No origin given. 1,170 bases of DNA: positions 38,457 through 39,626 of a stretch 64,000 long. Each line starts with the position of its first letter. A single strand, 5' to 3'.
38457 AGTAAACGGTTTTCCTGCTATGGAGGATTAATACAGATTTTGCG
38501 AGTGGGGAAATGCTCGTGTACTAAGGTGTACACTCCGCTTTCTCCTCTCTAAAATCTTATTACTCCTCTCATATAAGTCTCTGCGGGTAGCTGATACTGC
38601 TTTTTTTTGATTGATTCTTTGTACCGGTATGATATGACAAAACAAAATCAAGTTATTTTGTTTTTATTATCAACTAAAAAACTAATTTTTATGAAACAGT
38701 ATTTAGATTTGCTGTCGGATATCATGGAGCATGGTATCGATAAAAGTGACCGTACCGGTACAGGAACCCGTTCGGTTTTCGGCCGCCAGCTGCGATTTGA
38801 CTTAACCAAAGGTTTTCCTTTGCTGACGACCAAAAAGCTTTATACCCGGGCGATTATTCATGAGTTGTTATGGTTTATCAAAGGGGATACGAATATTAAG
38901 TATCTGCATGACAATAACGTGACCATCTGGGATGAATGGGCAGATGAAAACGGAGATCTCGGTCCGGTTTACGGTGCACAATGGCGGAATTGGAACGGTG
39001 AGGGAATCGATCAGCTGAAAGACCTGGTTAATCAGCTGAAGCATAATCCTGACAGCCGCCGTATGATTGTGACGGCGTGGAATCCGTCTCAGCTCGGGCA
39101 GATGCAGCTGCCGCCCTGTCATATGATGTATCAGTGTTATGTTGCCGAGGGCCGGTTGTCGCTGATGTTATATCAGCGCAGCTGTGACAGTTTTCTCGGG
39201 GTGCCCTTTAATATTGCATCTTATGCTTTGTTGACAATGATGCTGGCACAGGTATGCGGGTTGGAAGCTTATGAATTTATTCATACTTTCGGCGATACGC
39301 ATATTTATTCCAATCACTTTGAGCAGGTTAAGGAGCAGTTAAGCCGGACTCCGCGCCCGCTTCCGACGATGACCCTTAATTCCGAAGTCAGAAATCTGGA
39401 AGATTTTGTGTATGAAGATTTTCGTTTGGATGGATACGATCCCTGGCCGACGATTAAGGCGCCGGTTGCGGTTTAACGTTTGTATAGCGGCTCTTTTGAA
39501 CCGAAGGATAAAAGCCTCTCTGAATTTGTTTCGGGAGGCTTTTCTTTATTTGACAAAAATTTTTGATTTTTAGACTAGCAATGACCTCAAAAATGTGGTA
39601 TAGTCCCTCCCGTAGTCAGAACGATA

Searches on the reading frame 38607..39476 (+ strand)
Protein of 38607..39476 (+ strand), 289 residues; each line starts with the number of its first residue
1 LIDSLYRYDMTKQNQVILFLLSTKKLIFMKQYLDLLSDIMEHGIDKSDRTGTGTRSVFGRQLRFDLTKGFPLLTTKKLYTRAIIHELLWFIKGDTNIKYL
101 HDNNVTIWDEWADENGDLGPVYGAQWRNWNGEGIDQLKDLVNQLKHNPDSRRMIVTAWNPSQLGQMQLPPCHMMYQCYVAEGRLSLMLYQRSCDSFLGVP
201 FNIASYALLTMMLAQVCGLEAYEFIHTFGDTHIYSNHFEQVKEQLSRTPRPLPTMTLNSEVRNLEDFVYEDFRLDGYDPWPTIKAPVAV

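Call 9: search_protein_families(library=pfam, proteins=[window:38607-39476:+], max_evalue=0.00001)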
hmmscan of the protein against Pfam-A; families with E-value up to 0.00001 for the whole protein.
window:38607-39476:+ (289 aa): 1 family
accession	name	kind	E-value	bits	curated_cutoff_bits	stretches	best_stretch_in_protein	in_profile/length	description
PF00303.24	Thymidylat_synt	-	6.2e-124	412.8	24.3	1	30-289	1-266/266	Thymidylate synthase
